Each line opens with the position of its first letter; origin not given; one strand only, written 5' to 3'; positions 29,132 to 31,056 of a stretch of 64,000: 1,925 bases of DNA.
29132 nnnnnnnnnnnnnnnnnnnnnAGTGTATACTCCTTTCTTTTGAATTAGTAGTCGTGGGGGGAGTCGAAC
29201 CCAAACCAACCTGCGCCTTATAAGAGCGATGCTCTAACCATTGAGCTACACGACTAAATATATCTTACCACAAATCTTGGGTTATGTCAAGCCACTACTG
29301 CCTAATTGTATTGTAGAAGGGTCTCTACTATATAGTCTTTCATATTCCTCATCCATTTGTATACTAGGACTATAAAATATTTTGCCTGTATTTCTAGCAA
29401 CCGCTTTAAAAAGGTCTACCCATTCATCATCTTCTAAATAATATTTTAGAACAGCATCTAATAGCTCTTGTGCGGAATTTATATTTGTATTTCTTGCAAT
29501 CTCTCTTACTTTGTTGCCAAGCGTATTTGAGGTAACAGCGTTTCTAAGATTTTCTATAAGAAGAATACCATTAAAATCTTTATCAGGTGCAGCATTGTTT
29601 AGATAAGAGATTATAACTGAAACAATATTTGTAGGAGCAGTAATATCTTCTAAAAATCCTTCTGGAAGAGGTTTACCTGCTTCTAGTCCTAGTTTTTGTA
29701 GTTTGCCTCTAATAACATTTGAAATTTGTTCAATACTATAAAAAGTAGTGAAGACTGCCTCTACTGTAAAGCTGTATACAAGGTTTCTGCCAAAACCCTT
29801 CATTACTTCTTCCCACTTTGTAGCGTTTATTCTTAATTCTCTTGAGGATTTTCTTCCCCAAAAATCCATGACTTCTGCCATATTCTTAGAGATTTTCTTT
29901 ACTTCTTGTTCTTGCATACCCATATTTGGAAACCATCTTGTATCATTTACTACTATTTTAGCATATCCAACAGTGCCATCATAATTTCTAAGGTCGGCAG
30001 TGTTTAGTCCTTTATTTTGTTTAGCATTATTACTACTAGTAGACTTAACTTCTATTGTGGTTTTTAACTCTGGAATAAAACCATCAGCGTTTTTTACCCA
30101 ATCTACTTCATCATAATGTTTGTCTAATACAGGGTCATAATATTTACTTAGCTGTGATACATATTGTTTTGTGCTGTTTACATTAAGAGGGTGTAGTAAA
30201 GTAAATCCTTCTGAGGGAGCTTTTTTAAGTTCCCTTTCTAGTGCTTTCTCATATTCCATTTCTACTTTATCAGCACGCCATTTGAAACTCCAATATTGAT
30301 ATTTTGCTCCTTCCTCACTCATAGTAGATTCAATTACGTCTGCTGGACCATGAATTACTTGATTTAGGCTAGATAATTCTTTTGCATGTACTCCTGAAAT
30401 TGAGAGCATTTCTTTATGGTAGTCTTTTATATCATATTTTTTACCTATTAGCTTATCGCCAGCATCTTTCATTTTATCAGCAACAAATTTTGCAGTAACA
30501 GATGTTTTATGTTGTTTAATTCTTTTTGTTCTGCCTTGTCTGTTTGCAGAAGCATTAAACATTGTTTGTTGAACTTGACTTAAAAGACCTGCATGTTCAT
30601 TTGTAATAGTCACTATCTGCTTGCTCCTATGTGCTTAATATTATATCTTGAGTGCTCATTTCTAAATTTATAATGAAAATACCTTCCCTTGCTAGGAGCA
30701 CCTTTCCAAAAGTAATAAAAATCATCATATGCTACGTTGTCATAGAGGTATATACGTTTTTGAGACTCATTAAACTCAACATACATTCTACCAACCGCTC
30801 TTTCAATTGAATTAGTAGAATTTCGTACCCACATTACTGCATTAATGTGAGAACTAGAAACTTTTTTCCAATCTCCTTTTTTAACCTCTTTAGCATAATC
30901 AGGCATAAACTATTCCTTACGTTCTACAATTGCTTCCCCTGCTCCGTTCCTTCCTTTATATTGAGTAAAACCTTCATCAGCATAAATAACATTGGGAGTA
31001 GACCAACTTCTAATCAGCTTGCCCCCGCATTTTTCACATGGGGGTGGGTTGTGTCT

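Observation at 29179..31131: Markedly AT-rich 443-aa orphan gene beside a tRNA, followed by a KTSC-domain protein and a zinc ribbon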

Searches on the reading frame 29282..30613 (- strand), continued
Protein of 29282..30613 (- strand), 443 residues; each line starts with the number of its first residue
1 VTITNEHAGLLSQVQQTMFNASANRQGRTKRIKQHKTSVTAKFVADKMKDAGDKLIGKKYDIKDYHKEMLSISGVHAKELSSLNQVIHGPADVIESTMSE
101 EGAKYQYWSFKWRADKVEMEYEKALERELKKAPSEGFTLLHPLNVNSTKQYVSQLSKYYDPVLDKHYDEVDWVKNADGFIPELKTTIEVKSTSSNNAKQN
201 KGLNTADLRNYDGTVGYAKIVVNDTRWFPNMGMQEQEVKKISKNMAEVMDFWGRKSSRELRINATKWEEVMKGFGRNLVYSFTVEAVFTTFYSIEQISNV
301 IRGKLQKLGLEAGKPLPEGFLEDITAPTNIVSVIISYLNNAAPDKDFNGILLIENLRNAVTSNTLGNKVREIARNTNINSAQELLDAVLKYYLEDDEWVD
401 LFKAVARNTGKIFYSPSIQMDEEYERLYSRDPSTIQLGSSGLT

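Call 116: search_solved_structures(query=A1, max_evalue=1, show_alignments=1)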
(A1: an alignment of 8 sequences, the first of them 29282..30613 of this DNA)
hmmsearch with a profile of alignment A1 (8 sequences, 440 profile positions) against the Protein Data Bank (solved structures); distinct sequences matched with E-value up to 1: 1.
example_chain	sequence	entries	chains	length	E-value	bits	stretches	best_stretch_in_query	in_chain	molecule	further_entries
7b6d_E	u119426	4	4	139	0.0047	19.3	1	195-291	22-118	Probable trafficking protein particle complex subunit 2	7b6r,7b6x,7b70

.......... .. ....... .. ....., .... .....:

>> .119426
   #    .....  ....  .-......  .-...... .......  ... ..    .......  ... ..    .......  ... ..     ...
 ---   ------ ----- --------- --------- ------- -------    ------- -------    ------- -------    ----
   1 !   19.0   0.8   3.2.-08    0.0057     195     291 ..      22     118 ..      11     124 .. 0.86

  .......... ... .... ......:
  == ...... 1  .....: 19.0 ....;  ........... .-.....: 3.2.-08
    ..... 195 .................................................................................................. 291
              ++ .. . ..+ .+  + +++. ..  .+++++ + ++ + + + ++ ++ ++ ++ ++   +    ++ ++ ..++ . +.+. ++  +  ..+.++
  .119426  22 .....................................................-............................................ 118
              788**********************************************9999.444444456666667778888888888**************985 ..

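Call 121: fold_search(model_id=the predicted structure, library=pdb)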
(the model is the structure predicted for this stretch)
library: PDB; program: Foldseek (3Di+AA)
matches with E <= 10: 42; with E <= 0.001: 0
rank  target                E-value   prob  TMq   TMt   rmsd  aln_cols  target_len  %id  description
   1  8ct1_A                2.1e-01  0.07  0.10  0.07  33.8       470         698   11  CryoEM structure of human S-OPA1 assembled on lipid membrane in membrane-adjacent state (released 2023-08-30)
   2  5m3h_C                7.4e-01  0.06  0.08  0.05  18.7       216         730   15  Bat influenza A/H17N10 polymerase bound to four heptad repeats of serine 5 phosphorylated Pol II CTD (released 2016-12-21)
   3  8pr2_m                1.1e+00  0.03  0.09  0.08  32.2       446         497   10  Cytoplasmic dynein-1 heavy chain bound to JIP3-LZI (released 2024-03-27)
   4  3fnr                  1.8e+00  0.02  0.10  0.10  26.1       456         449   12  CRYSTAL STRUCTURE OF PUTATIVE ARGINYL T-RNA SYNTHETASE FROM Campylobacter jejuni; (released 2009-01-27)
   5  7nhx_C                2.8e+00  0.02  0.08  0.06  18.8       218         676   13  1918 H1N1 Viral influenza polymerase heterotrimer - full transcriptase (Class1) (released 2021-12-01)
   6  8r3l_C                3.0e+00  0.02  0.08  0.06  18.7       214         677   16  Influenza A/H7N9 polymerase in pre-initiation state, intermediate conformation (I) with PB2-C(I), ENDO(T), and Pol II  (released 2024-02-21)
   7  6e6t_A                3.3e+00  0.15  0.12  0.18   6.3       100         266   15  Dieckmann cyclase, NcmC, bound to cerulenin (released 2019-07-31)
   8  9g05_A                4.0e+00  0.02  0.10  0.05  19.8       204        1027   14  Structure of MadB, a class I dehydrates from Clostridium maddingley, in complex with its substrate (released 2025-07-16)
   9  9jpj_F                4.0e+00  0.01  0.07  0.11  19.1       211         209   11  Crystal structure of DhdR in complex with DNA (released 2024-11-06)
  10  8afz_B                4.0e+00  0.01  0.08  0.09  25.1       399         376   11  Architecture of the ESCPE-1 membrane coat (released 2023-06-21)
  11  5kcu_B                4.3e+00  0.02  0.08  0.14  27.0       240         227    8  Crystal Structure of the ER-alpha Ligand-binding Domain (Y537S) in Complex with an N-ethyl, alpha-naphthyl OBHS-N deri (released 2016-11-16)
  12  6e6u_A                4.5e+00  0.11  0.12  0.18   6.6       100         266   15  Variant C89S of Dieckmann cyclase, NcmC (released 2019-07-31)
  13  6on4_A                4.7e+00  0.02  0.09  0.15  21.2       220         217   14  Crystal structure of the GntR-type sialoregulator NanR from Escherichia coli, in complex with sialic acid (released 2020-07-08)
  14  9dbv                  5.0e+00  0.04  0.09  0.24  13.0       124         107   10  Cu-Bound Structure of Computationally Designed Homotetramer PW1 (released 2025-08-27)
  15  4p9f_A                5.0e+00  0.02  0.08  0.13  21.9       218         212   10  E. coli McbR/YncC (released 2015-01-14)
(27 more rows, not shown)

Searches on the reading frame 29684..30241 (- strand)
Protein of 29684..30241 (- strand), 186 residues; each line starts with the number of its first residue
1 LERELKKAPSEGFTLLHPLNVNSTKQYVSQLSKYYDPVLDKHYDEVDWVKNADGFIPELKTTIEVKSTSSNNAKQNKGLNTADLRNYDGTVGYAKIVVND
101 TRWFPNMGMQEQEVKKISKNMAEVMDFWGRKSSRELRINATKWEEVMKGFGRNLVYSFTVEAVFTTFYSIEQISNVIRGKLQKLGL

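Call 63: predict_structure(alignment_id=A3)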
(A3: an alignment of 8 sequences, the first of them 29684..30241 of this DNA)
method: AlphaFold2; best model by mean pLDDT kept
length: 186 residues; sequences in the alignment: 8
mean_pLDDT: 44.6   pTM: 0.30
mean pLDDT of the five models: 44.6, 44.2, 44.0, 41.5, 41.0
residues with pLDDT >= 90: 0; 70-90: 31; 50-70: 19; < 50: 136
segments of 3 or more residues with pLDDT < 50: 1-104, 151-174, 179-186
pLDDT, mean of each block of 10 residues (from residue 1): 29 26 32 34 33 27 32 34 39 41 52 75 70 81 68 39 44 49 43
secondary structure, 60 per line:
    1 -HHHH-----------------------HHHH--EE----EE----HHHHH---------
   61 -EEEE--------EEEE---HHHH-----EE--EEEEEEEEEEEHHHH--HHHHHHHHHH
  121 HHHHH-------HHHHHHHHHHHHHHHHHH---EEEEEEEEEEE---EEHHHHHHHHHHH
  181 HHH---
elements in order: H2-5 H29-32 H47-51 E62-65 E74-77 H81-84 E94-104 H105-108 H111-125 H133-150 E154-164 H170-183

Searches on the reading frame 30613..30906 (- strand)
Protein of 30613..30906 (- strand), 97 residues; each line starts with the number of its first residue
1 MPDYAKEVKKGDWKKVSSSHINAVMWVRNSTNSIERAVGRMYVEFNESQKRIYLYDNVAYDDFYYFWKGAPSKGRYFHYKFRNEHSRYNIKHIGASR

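Call 5: search_protein_families(library=pfam, proteins=[window:30613-30906:-], max_evalue=0.1)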
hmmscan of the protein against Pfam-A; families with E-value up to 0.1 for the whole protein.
window:30613-30906:- (97 aa): 2 families
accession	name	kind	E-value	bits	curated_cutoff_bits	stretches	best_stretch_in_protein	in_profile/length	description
PF13619.11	KTSC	-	2.8e-05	24.2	25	1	39-84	15-57/58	KTSC domain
PF11042.13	DUF2750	-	0.023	15.2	27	1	2-53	41-92/102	Protein of unknown function (DUF2750)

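Call 6: search_protein_families(library=phrogs, proteins=[window:30613-30906:-], max_evalue=0.01)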
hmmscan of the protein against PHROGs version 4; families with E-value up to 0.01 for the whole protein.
window:30613-30906:- (97 aa): 1 family
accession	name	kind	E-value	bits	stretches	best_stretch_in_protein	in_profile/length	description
phrog_3292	-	unknown function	3.2e-05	24.3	1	10-92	107-178/436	-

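Call 67: search_dna_similar(query=window:30613-30906:-, collection=phages, mode=protein, max_evalue=0.001, max_rows=30)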
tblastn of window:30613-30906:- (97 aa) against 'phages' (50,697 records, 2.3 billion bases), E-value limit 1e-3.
No match.

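Call 102: search_protein_families(library=ncbifam, proteins=[window:30613-30906:-], max_evalue=0.1)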
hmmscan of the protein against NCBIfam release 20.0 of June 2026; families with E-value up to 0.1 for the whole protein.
window:30613-30906:- (97 aa): 0 families

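Call 103: search_protein_families(library=padloc, proteins=[window:30613-30906:-], max_evalue=0.1)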
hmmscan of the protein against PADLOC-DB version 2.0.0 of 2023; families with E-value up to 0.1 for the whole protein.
window:30613-30906:- (97 aa): 0 families
